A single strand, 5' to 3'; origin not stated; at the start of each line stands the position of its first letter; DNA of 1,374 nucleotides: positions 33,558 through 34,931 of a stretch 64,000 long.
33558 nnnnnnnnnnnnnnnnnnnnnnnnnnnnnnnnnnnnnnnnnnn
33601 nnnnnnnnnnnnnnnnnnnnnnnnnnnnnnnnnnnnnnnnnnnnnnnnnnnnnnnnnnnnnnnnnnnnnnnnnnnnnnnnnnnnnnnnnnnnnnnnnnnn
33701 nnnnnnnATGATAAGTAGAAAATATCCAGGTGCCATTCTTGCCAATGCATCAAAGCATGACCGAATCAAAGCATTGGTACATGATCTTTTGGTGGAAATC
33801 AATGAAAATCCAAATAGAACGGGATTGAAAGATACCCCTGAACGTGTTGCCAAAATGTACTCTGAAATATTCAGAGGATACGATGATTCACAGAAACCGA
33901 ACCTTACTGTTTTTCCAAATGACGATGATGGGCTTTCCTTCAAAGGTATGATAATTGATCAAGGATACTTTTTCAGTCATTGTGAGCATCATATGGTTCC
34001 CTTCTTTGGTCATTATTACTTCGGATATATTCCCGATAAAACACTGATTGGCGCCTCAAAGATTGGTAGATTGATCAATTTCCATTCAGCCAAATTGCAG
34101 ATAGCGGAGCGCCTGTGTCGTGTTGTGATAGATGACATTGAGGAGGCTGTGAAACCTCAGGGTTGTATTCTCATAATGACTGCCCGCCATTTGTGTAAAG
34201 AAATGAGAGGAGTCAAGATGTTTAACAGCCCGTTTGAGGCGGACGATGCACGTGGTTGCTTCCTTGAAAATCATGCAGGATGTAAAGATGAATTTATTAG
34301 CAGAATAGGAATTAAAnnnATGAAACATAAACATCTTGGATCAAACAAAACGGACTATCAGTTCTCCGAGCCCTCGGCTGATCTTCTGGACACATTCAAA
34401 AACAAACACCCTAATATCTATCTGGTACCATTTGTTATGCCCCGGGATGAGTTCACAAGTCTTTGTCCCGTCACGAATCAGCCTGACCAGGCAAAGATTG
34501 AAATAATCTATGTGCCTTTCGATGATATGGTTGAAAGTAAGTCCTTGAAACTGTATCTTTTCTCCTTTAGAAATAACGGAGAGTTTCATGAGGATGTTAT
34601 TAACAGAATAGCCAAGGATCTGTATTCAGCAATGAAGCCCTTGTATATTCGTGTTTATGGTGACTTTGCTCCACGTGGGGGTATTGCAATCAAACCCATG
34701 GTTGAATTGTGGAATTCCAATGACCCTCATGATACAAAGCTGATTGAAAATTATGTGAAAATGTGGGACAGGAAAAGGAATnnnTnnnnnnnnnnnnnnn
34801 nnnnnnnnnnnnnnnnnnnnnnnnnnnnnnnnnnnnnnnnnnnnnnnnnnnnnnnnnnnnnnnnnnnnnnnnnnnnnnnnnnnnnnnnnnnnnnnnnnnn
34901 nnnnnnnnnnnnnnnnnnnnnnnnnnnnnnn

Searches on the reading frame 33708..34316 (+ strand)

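Call 68: search_protein_families(library=pfam, proteins=[window:33708-34316:+], max_evalue=0.01)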
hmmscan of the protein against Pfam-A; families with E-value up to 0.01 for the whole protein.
window:33708-34316:+ (203 aa): 1 family
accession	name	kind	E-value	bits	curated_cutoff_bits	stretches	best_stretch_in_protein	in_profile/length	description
PF01227.27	GTP_cyclohydroI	-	1.6e-45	155.2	27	1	21-198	2-176/179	GTP cyclohydrolase I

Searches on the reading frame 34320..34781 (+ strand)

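Call 68: search_protein_families(library=pfam, proteins=[window:34320-34781:+], max_evalue=0.01)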
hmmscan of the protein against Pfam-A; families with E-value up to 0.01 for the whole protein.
window:34320-34781:+ (154 aa): 2 families
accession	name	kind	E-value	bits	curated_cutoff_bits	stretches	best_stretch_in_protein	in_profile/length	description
PF14489.11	QueF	-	7.4e-30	103.4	27.3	1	55-129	1-75/81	QueF-like protein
PF14819.11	QueF_N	-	6.5e-05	23.7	25.6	1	68-105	65-103/111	Nitrile reductase, 7-cyano-7-deazaguanine-reductase N-term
